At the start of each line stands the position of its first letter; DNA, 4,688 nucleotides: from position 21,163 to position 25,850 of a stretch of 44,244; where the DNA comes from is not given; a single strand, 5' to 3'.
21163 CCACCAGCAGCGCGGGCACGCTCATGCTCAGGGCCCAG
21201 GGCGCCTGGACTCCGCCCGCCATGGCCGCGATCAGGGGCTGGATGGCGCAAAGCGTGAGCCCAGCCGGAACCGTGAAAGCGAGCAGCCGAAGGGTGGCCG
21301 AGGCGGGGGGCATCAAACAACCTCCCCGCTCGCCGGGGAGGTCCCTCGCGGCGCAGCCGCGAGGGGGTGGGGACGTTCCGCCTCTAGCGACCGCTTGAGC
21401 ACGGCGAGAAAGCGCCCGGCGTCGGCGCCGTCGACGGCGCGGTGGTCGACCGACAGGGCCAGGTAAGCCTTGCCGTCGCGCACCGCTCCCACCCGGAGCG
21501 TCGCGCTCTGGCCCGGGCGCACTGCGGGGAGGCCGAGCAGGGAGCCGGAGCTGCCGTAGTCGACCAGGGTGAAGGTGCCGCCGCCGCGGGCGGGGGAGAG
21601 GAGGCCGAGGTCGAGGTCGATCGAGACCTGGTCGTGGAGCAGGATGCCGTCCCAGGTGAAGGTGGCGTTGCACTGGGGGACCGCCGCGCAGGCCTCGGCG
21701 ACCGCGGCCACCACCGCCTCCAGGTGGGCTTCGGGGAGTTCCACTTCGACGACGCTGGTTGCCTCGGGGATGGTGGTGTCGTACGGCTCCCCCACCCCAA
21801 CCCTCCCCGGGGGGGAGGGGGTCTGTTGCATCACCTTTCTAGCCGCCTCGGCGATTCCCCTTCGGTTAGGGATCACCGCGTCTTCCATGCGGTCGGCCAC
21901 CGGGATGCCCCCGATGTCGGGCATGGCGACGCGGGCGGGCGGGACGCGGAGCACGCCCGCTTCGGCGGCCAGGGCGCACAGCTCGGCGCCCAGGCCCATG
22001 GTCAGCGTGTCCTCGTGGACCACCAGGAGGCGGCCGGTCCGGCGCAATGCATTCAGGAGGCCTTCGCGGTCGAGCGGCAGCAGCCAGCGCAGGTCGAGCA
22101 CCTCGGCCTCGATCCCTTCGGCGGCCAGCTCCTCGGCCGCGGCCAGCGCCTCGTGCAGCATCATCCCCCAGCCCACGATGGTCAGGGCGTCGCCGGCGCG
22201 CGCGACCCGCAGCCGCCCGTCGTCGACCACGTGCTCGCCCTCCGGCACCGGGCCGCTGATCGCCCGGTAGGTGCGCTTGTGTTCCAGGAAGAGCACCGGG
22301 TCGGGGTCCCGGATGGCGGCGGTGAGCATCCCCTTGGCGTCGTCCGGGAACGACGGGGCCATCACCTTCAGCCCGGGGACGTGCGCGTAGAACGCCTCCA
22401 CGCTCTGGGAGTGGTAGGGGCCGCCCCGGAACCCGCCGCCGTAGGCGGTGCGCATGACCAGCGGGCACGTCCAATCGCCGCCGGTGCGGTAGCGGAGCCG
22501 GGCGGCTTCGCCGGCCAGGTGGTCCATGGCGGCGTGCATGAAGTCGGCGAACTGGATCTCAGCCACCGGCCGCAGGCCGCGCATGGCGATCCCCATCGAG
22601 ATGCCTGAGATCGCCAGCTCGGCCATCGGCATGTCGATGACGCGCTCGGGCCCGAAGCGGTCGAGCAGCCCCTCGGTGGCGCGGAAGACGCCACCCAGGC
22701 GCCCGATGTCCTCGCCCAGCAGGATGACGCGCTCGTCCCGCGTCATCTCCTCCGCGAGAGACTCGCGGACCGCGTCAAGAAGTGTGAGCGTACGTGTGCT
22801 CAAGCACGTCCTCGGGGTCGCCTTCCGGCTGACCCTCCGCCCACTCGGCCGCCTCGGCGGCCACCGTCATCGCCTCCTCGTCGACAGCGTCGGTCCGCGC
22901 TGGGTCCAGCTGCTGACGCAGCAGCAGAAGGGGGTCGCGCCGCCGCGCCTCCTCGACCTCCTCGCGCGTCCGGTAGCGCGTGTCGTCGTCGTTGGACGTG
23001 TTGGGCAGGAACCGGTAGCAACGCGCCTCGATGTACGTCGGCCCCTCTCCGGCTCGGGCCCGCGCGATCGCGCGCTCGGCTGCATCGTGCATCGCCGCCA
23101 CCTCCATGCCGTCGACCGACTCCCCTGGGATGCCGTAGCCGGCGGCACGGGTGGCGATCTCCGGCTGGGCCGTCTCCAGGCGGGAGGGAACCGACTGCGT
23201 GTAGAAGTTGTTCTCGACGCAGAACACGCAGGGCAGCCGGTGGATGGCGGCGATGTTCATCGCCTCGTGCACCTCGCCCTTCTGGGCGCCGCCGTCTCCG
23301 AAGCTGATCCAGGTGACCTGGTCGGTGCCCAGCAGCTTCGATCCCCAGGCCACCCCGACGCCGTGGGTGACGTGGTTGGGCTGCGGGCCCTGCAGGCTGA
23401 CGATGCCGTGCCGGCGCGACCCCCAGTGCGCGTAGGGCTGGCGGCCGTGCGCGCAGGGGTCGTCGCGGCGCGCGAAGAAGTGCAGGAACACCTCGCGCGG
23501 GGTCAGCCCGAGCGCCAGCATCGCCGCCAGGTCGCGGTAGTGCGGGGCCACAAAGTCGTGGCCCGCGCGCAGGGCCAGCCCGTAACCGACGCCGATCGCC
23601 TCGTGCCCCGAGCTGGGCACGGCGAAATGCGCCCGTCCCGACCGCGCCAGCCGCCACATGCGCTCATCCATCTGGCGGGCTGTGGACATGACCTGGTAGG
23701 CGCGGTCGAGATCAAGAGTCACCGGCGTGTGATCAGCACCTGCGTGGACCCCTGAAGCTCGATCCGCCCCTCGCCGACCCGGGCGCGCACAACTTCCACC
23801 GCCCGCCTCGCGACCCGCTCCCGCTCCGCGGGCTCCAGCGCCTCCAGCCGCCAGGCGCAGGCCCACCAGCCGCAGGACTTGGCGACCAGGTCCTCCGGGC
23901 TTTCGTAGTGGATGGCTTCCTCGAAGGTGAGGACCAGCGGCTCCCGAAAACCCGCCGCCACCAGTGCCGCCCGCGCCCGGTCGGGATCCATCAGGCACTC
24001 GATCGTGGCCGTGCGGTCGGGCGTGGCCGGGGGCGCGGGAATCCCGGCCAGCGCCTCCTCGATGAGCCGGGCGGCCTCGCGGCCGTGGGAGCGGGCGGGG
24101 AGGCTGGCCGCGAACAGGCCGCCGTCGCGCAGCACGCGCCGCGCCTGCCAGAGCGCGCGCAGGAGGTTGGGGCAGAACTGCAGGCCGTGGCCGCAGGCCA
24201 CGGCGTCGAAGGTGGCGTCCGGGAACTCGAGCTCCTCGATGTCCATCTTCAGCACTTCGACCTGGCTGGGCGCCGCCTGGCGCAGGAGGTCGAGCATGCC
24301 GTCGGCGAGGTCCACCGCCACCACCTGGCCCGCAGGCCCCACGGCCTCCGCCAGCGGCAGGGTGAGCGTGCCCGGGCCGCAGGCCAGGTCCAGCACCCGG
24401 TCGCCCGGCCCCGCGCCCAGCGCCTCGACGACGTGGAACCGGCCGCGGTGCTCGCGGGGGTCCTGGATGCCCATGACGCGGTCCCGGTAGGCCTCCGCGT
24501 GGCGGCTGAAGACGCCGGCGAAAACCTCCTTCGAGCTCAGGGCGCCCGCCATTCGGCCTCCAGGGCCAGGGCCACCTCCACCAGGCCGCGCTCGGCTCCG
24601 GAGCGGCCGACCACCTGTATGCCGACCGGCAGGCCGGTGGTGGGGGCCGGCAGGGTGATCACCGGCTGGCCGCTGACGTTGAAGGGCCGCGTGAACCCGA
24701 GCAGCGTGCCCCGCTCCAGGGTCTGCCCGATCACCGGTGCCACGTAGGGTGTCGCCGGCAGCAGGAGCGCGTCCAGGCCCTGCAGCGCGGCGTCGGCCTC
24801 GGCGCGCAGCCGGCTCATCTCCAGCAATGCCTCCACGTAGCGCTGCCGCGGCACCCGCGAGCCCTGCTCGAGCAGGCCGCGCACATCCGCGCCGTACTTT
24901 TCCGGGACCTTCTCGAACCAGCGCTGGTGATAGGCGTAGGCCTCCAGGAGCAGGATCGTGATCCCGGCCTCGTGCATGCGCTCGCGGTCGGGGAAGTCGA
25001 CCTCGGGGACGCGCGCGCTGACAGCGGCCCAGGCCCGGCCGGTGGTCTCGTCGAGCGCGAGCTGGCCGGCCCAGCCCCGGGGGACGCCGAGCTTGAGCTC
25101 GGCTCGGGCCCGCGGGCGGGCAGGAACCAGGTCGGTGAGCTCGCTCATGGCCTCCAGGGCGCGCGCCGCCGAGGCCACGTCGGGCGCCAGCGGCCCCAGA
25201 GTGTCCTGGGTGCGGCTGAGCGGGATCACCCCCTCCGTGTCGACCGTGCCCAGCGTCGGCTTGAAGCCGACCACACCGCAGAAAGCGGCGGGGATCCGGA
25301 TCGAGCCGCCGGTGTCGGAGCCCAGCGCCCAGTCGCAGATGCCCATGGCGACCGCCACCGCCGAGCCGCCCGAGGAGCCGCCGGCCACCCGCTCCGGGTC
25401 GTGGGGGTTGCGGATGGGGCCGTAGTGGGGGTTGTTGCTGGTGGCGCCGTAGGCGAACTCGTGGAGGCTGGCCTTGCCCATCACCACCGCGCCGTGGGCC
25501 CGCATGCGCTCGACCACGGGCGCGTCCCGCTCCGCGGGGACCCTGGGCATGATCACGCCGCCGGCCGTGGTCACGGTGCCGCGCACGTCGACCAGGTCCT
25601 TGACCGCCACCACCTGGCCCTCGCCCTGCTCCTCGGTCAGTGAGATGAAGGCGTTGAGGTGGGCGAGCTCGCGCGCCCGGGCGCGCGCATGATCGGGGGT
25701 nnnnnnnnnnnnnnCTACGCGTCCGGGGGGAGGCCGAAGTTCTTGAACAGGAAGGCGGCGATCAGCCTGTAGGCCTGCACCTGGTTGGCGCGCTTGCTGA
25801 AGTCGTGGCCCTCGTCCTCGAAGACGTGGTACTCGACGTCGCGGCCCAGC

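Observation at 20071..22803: Atypical 2-oxoacid dehydrogenase module: E1 beta fused to a half E2 core that keeps the catalytic His, next to a lipoyl-E2 that lacks the His and the PSBD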

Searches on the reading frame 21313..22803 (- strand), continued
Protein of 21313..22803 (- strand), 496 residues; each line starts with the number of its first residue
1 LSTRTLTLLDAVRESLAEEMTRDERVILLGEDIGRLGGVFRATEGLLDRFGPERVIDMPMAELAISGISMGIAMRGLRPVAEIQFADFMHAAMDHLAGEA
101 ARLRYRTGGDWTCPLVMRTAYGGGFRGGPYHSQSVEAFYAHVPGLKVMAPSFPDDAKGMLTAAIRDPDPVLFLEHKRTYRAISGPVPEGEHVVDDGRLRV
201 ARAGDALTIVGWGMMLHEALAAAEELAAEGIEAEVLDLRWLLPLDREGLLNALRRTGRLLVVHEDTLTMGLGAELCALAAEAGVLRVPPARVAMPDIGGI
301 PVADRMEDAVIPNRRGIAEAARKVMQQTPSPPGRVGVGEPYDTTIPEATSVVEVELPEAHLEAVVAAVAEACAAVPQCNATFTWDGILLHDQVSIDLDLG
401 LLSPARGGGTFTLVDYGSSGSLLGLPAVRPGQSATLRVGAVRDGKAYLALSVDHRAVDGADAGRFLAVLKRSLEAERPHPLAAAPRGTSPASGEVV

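Call 34: fold_search(model_id=the predicted structure, library=pdb)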
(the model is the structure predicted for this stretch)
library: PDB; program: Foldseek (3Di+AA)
matches with E <= 10: 1162; with E <= 0.001: 361
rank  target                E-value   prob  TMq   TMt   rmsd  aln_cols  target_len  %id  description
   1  9a5n_A                1.4e-31  1.00  0.55  0.82   6.1       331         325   43  Integrative model of ODPB-ODP2 by crosslinking MS and deep learning (released 2024-09-18)
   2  1w85_B                1.6e-30  1.00  0.56  0.84   6.0       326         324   44  The crystal structure of pyruvate dehydrogenase E1 bound to the peripheral subunit binding domain of E2 (released 2004-11-02)
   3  1um9_B                3.7e-30  1.00  0.55  0.83   6.1       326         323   46  branched-chain 2-oxo acid dehydrogenase (E1) from Thermus thermophilus HB8 in apo-form (released 2004-03-30)
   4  1w88_H                1.8e-29  1.00  0.55  0.84   5.9       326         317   44  The crystal structure of pyruvate dehydrogenase E1(D180N,E183Q) bound to the peripheral subunit binding domain of E2 (released 2004-11-02)
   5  1w88_F                2.9e-29  1.00  0.55  0.86   5.6       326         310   43  The crystal structure of pyruvate dehydrogenase E1(D180N,E183Q) bound to the peripheral subunit binding domain of E2 (released 2004-11-02)
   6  1qs0_B                6.4e-27  1.00  0.54  0.78   6.3       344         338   40  Crystal Structure of Pseudomonas Putida 2-oxoisovalerate Dehydrogenase (Branched-Chain Alpha-Keto Acid Dehydrogenase,  (released 1999-08-18)
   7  1wci_B                3.3e-26  1.00  0.55  0.79   6.4       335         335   35  Reactivity modulation of human branched-chain alpha-ketoacid dehydrogenase by an internal molecular switch (released 2006-02-16)
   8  1u5b_B                9.6e-26  1.00  0.54  0.80   6.4       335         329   35  Crystal structure of the human mitochondrial branched-chain alpha-ketoacid dehydrogenase (released 2004-11-23)
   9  2bfc_B                1.3e-25  1.00  0.54  0.79   6.4       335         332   35  Reactivity modulation of human branched-chain alpha-ketoacid dehydrogenase by an internal molecular switch (released 2006-02-16)
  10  1ni4_B                1.3e-25  1.00  0.53  0.78   7.3       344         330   32  HUMAN PYRUVATE DEHYDROGENASE (released 2003-06-17)
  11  6cer_D                1.5e-25  1.00  0.54  0.79   7.1       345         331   31  Human pyruvate dehydrogenase complex E1 component V138M mutation (released 2018-07-11)
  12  1dtw_B                1.6e-25  1.00  0.55  0.82   6.2       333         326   36  HUMAN BRANCHED-CHAIN ALPHA-KETO ACID DEHYDROGENASE (released 2000-03-27)
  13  3exe_B                1.9e-25  1.00  0.52  0.77   7.6       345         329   31  Crystal structure of the pyruvate dehydrogenase (E1p) component of human pyruvate dehydrogenase complex (released 2008-11-25)
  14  1olx_B                2.5e-25  1.00  0.54  0.79   6.4       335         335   35  Roles of His291-alpha and His146-beta' in the reductive acylation reaction catalyzed by human branched-chain alpha-ket (released 2003-08-28)
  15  1ols_B                3.6e-25  1.00  0.55  0.79   6.4       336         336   35  Roles of His291-alpha and His146-beta' in the reductive acylation reaction catalyzed by human branched-chain alpha-ket (released 2003-08-15)
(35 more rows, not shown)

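Call 46: find_encoding_contigs(protein=P0164, flank=10000, max_places=2)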
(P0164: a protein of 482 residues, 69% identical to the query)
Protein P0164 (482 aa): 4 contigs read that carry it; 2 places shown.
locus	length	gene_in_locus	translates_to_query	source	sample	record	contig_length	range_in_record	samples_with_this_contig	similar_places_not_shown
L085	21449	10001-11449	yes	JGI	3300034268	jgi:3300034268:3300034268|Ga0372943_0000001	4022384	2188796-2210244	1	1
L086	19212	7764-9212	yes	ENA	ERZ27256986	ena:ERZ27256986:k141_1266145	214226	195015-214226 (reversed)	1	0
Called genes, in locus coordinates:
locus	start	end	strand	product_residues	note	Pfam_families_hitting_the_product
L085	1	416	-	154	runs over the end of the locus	-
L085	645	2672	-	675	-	PF00009:GTP_EFTU, PF01926:MMR_HSR1 (weak), PF22042:EF-G_D2, PF03144:GTP_EFTU_D2 (weak), PF14492:EFG_III, PF03764:EFG_IV, PF00679:EFG_C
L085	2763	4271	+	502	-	PF00171:Aldedh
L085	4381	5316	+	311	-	PF02653:BPD_transp_2, PF01032:FecCD (weak)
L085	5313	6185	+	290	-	PF02653:BPD_transp_2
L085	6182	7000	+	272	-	PF00005:ABC_tran, PF13304:AAA_21 (faint), PF12399:BCA_ABC_TP_C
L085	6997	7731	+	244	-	PF00005:ABC_tran, PF13304:AAA_21 (faint)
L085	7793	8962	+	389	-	PF13433:Peripla_BP_5, PF13458:Peripla_BP_6, PF01094:ANF_receptor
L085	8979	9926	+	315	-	PF00676:E1_dh, PF02775:TPP_enzyme_C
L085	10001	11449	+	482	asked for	PF02779:Transket_pyr, PF02780:Transketolase_C, PF00198:2-oxoacid_dh (weak)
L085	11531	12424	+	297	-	PF00364:Biotin_lipoyl, PF25919:BSH_CusB (weak), PF25984:BSH_YknX (faint), PF00198:2-oxoacid_dh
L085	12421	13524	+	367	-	PF02615:Ldh_2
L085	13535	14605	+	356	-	PF02615:Ldh_2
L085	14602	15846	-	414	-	PF00890:FAD_binding_2 (faint), PF01266:DAO (faint), PF01494:FAD_binding_3, PF13450:NAD_binding_8 (weak)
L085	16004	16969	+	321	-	PF13489:Methyltransf_23 (weak), PF08241:Methyltransf_11, PF08242:Methyltransf_12, PF13649:Methyltransf_25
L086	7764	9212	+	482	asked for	PF02779:Transket_pyr, PF02780:Transketolase_C, PF00198:2-oxoacid_dh (weak)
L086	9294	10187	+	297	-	PF00364:Biotin_lipoyl, PF25919:BSH_CusB (weak), PF25984:BSH_YknX (faint), PF00198:2-oxoacid_dh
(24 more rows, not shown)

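Call 47: find_encoding_contigs(protein=P0134, flank=10000, max_places=2)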
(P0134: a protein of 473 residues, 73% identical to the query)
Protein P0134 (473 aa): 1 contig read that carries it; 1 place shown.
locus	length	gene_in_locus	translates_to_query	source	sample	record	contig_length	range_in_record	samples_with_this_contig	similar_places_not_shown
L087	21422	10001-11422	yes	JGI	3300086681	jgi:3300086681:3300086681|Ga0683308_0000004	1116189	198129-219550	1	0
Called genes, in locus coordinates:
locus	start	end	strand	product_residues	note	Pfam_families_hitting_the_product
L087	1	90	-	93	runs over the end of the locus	-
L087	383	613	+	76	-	-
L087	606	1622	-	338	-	PF00561:Abhydrolase_1, PF12697:Abhydrolase_6, PF12146:Hydrolase_4 (weak), PF00196:GerE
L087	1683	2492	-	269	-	PF00941:FAD_binding_5, PF03450:CO_deh_flav_C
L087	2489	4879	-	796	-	PF01315:Ald_Xan_dh_C, PF02738:MoCoBD_1, PF20256:MoCoBD_2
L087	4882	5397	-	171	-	PF00111:Fer2 (weak), PF01799:Fer2_2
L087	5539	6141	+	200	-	PF06240:COXG, PF10604:Polyketide_cyc2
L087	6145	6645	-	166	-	-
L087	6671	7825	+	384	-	PF01425:Amidase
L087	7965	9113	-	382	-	PF13433:Peripla_BP_5 (faint), PF13458:Peripla_BP_6, PF01094:ANF_receptor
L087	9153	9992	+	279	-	PF01209:Ubie_methyltran, PF02353:CMAS (weak), PF13489:Methyltransf_23, PF01135:PCMT (faint), PF13847:Methyltransf_31, PF08241:Methyltransf_11, PF08242:Methyltransf_12, PF13649:Methyltransf_25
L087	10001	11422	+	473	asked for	PF02779:Transket_pyr, PF02780:Transketolase_C, PF00198:2-oxoacid_dh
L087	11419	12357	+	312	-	PF00676:E1_dh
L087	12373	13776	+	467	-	PF02638:GHL10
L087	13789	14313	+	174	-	-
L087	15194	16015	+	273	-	PF00364:Biotin_lipoyl, PF25919:BSH_CusB, PF25984:BSH_YknX (faint), PF00198:2-oxoacid_dh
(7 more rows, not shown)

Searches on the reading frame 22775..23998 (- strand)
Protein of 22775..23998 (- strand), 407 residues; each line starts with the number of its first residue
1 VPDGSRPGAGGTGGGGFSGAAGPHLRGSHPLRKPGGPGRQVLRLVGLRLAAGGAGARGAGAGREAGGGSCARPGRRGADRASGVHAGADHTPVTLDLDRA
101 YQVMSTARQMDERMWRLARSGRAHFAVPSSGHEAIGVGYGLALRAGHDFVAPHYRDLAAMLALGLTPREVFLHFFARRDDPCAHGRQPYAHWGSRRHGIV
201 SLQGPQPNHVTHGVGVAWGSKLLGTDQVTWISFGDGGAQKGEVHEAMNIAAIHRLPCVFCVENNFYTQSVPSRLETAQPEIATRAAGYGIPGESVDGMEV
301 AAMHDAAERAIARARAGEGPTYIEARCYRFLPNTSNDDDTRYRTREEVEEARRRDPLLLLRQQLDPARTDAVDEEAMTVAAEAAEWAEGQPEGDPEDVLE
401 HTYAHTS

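Call 3: search_protein_families(library=pfam, proteins=[window:22775-23998:-], max_evalue=0.01)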
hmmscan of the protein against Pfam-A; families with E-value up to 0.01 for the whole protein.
window:22775-23998:- (407 aa): 2 families
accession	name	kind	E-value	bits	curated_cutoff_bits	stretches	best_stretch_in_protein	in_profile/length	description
PF00676.26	E1_dh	-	9.1e-63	212.4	22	1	102-367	2-265/300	Dehydrogenase E1 component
PF02775.26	TPP_enzyme_C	-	4.5e-05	23.7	21.9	1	209-324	27-150/151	Thiamine pyrophosphate enzyme, C-terminal TPP binding domain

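Call 4: search_protein_families(library=ncbifam, proteins=[window:22775-23998:-], max_evalue=0.01)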
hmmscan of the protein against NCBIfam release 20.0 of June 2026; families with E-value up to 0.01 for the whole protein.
window:22775-23998:- (407 aa): 4 families
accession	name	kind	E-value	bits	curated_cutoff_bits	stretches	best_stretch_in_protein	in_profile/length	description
TIGR03181.1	PDH_E1_alph_x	equivalog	1.4e-80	270.8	411.35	1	94-405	23-329/341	pyruvate dehydrogenase (acetyl-transferring) E1 component subunit alpha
TIGR03182.1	PDH_E1_alph_y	equivalog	3.6e-58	197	393.85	1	99-404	6-315/315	pyruvate dehydrogenase (acetyl-transferring) E1 component subunit alpha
NF004559.0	PRK05899.2-5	equivalog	1.8e-11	43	488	1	211-327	133-247/627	transketolase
NF004556.0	PRK05899.2-2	equivalog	0.00073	17.9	575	1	211-303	132-224/639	transketolase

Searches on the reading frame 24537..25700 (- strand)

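Call 29: search_protein_families(library=pfam, proteins=[window:24537-25700:-], max_evalue=0.00001)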
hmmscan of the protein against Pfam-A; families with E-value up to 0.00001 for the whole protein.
window:24537-25700:- (387 aa): 1 family
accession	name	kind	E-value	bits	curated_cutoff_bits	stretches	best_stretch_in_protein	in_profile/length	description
PF01425.27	Amidase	-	5.7e-79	266.7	27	1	3-373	26-444/445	Amidase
